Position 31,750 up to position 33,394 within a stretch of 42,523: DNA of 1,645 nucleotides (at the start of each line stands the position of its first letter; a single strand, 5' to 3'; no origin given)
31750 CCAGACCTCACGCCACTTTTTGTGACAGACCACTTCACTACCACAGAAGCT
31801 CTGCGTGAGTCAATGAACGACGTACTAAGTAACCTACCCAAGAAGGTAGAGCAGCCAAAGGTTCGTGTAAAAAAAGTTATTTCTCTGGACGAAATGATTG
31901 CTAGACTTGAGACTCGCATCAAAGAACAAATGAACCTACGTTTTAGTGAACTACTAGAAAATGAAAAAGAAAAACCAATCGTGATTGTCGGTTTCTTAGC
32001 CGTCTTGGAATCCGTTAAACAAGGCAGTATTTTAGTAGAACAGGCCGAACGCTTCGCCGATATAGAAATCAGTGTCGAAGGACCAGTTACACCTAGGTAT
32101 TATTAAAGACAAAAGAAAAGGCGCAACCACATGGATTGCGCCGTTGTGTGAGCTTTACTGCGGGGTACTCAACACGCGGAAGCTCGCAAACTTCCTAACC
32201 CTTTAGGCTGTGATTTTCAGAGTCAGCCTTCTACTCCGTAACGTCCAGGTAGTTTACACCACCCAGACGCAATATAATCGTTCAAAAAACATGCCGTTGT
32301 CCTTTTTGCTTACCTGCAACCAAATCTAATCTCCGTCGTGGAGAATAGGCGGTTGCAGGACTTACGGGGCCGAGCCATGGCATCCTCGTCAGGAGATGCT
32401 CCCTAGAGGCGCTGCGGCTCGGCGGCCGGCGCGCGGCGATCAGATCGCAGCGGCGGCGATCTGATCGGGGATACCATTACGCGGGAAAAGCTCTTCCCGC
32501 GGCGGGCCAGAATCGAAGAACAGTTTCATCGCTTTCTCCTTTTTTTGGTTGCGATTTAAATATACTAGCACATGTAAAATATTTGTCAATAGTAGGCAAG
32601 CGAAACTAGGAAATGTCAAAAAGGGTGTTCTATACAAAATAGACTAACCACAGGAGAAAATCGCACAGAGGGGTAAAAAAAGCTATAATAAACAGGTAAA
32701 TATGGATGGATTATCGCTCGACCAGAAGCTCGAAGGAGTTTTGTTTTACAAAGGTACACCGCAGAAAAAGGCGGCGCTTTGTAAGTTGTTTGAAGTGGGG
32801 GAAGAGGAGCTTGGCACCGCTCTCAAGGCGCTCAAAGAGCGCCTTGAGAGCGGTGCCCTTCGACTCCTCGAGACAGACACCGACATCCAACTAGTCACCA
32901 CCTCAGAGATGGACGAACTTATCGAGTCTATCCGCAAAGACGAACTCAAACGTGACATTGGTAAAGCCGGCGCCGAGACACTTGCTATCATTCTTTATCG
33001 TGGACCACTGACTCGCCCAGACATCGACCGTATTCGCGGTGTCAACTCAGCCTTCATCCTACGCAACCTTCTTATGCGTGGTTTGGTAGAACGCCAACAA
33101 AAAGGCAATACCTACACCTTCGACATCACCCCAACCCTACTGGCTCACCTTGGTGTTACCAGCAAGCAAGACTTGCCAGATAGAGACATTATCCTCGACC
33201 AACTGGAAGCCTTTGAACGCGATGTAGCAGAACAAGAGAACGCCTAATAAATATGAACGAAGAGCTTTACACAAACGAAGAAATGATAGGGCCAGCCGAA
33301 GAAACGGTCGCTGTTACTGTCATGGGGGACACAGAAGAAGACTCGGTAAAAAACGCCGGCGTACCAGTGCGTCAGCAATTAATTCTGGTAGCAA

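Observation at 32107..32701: scpA and scpB are split by a self-contained antisense unit encoding a large GC-rich structured RNA, possibly with a 29-aa sORF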

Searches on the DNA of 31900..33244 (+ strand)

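Call 5: search_rna_families(source=window, start=31900, end=32900, threshold=evalue, max_evalue=10, show_alignments=3)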
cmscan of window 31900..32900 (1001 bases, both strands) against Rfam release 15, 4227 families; matches with E-value up to 10: 4.
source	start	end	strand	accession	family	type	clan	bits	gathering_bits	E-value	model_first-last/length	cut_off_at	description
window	32795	32870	-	RF00763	mir-339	Gene; miRNA;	-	24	60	0.18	1-92/92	no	mir-339 microRNA precursor family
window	31951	32038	+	RF00218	SNORD46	Gene; snRNA; snoRNA; CD-box;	CL00061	18.8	40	0.39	1-104/104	no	Small nucleolar RNA SNORD46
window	32502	32573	-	RF00311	snoZ188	Gene; snRNA; snoRNA; CD-box;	-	16.1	50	3.2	1-123/123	no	Small nucleolar RNA Z188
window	31963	31996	-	RF00489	ctRNA_p42d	Gene; antisense;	-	14.5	50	8.3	1-46/46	no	ctRNA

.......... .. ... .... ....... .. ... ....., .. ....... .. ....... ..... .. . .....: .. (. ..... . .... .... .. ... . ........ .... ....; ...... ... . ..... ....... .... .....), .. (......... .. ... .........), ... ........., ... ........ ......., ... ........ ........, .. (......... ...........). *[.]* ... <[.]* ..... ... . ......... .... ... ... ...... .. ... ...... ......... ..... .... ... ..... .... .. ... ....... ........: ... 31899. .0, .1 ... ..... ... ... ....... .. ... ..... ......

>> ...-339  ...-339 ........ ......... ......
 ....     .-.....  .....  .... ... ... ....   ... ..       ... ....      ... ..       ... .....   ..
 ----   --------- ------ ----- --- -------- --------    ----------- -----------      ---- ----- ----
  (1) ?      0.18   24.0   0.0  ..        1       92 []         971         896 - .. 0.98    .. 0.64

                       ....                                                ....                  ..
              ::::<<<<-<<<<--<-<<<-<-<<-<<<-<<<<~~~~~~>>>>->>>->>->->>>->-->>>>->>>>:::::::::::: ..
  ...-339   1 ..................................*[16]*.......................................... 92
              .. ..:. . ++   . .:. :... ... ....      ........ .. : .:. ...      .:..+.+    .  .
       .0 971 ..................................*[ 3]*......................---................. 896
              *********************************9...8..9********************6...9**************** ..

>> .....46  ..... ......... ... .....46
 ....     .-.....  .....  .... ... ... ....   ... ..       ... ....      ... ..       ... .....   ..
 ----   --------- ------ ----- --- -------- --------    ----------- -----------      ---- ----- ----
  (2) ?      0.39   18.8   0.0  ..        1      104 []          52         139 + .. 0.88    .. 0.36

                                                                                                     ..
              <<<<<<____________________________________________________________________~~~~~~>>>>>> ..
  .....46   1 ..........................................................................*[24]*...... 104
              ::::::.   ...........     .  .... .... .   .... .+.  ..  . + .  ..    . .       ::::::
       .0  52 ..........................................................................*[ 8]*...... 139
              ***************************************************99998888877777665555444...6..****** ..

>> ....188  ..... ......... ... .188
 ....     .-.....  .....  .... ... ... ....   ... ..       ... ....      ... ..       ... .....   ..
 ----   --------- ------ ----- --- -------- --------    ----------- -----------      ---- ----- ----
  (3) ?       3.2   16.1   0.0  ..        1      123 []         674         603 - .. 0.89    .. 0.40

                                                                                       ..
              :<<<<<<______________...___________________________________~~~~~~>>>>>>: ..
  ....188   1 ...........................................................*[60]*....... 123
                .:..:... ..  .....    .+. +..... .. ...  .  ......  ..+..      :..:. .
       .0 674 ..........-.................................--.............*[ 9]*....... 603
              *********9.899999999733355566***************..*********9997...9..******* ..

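Call 30: search_rna_families(sources=[L003, L009, L010, L015, L030, L034, L041, L043, L047, L049, L056, L083, L084, L039, L054, L002, L079, L065, L062, L035], threshold=gathering)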
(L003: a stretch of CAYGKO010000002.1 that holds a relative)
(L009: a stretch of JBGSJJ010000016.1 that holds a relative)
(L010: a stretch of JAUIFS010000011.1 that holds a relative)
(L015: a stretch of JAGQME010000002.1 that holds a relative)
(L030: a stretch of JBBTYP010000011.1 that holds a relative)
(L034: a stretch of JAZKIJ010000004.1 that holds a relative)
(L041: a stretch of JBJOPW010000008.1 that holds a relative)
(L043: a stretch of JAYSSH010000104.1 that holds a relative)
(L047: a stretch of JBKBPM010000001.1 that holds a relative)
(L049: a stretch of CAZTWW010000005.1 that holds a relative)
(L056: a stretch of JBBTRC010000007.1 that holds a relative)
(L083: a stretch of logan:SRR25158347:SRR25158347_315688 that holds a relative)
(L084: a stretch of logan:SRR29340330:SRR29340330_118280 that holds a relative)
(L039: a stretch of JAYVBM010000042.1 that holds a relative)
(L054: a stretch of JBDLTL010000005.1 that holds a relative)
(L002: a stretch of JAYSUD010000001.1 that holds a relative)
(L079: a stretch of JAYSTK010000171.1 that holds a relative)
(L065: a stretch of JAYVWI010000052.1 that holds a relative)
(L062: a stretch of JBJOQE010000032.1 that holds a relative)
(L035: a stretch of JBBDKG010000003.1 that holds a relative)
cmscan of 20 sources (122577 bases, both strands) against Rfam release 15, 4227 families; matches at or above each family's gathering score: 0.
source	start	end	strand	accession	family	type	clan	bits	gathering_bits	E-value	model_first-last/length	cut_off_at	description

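Call 66: build_rna_model(alignment_id=A5, structure=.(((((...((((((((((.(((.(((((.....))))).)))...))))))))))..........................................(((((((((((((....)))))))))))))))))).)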
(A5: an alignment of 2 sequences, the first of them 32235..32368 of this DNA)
Model R1 built from alignment A5 (2 sequences, 134 columns); structure: as given.
model positions 134; base pairs 36; branch points 1; effective number of sequences 0.8; information 0.59 bits per position. Calibrated on 0.2 Mb of random sequence (short: E-values are rough).
structure used (alignment columns):
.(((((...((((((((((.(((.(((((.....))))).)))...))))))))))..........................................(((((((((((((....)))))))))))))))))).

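Call 68: search_with_rna_model(model_id=R1, sources=[window, L002, L003, L004, L005, L006, L009, L010, L015, L023, L030, L031, L033, L034, L035, L039, L041, L043, L047, L049, L054, L056, L062, L065, L079, L083, L084, L088, L093, L096, L101, L105, L108, L112, L116, L123, L125, L131, L132, L136, L139, L143, L144, L162, L165, L167, L168, L171, L001, L007, L012, L022, L025, L048, L055, L069, L070, L078, L089, L090, L100, L110, L111, L113, L120, L127, L134, L135, L140], max_evalue=10, show_alignments=4)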
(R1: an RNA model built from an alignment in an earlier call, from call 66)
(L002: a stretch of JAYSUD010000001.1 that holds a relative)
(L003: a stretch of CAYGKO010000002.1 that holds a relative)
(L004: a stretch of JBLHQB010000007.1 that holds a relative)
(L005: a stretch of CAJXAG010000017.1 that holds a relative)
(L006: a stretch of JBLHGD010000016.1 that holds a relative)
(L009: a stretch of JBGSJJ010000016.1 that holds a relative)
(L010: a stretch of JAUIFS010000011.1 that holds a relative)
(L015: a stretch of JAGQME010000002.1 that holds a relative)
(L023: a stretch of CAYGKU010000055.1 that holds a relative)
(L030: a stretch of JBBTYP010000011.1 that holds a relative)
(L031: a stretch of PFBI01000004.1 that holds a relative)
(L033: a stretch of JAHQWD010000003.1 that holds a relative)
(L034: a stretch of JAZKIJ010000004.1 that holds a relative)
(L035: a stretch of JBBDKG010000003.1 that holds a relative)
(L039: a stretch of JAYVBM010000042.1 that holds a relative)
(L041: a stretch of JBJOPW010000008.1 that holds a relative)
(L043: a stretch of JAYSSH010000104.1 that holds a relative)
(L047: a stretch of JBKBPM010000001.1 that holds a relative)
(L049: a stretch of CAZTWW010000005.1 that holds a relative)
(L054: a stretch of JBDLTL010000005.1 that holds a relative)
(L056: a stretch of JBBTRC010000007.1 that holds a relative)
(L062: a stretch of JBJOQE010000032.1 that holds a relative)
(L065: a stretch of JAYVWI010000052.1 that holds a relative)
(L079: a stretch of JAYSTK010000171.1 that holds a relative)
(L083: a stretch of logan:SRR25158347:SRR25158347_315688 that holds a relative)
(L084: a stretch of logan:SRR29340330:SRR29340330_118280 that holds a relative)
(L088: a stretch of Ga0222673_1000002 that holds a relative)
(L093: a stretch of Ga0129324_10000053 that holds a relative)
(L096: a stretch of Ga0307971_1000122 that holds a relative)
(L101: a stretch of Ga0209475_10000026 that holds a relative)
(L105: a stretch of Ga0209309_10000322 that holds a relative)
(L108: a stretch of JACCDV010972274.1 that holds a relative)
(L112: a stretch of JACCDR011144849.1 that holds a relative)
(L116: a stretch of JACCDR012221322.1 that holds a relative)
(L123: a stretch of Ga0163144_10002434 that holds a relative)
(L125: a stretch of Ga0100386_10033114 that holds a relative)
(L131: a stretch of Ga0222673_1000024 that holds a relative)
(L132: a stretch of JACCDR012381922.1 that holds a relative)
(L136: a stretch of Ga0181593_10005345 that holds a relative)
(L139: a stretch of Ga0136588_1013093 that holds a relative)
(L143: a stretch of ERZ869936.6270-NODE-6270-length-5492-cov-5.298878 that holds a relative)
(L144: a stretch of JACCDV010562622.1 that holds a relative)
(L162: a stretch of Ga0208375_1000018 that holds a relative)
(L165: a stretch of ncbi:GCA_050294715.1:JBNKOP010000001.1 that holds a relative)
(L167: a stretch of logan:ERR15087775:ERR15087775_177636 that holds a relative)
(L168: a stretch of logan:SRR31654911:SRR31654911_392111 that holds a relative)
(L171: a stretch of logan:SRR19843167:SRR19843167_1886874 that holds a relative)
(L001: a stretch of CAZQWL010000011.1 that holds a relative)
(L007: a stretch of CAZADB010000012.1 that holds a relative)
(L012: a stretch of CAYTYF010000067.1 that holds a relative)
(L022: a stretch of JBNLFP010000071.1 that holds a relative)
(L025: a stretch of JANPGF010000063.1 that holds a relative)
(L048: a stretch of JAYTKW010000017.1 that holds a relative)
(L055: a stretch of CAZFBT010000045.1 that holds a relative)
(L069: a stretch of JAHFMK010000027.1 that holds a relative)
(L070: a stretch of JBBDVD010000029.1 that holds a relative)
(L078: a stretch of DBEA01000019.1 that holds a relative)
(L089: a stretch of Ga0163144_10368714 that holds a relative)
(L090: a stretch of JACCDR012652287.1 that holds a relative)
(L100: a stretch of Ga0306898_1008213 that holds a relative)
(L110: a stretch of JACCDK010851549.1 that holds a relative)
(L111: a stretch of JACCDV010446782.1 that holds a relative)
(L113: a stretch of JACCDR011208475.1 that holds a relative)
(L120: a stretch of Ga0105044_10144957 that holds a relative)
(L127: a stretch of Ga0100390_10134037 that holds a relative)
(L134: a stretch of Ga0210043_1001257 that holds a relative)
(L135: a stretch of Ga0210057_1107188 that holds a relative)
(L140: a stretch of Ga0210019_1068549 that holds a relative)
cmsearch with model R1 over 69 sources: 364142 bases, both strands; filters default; matches with E-value up to 10: 4.
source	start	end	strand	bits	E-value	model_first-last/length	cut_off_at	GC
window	32235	32368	-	168.5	5.2e-46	1-134/134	no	0.47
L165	2053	2186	-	167.3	1.2e-45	1-134/134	no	0.51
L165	2057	2088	+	17.3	0.042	97-128/134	no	0.53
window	32242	32269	+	9.6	6.9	100-127/134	no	0.57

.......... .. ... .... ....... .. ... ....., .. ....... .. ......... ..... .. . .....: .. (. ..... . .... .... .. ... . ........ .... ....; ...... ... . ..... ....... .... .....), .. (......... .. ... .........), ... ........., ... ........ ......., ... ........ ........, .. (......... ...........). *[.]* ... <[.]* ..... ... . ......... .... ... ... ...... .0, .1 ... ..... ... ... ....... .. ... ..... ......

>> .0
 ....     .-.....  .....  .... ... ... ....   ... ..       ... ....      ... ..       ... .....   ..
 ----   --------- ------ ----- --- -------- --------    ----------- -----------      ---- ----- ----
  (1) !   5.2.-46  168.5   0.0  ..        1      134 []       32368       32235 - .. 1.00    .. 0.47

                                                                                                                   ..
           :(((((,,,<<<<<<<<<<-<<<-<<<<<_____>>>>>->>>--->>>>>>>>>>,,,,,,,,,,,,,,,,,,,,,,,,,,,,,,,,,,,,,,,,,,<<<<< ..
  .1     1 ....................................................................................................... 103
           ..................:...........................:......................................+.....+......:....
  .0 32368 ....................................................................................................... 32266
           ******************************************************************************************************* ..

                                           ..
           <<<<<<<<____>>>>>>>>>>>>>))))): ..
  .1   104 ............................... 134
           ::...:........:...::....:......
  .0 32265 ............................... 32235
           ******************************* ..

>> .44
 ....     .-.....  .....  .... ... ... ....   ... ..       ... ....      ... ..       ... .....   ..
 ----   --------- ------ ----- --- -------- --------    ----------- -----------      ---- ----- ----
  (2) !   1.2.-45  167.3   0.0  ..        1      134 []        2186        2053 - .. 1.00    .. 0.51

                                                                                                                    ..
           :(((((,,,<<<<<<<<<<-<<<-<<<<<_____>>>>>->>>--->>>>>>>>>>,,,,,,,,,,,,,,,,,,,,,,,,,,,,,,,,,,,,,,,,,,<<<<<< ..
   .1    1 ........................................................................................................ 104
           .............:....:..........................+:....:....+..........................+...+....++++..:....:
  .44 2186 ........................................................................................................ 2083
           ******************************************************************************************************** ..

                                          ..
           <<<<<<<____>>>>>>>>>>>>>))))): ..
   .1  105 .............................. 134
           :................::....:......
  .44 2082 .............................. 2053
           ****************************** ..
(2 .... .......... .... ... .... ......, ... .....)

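Call 75: search_dna_similar(query=window:32107-32560:-, collection=phages, mode=distant, max_evalue=0.01, max_rows=10)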
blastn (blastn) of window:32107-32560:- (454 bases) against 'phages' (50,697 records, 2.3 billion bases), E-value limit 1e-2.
No match.

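Call 76: search_dna_similar(query=window:32107-32560:-, collection=plasmids, mode=distant, max_evalue=0.01, max_rows=10)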
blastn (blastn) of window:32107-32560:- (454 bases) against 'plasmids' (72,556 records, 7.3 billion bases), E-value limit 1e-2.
No match.
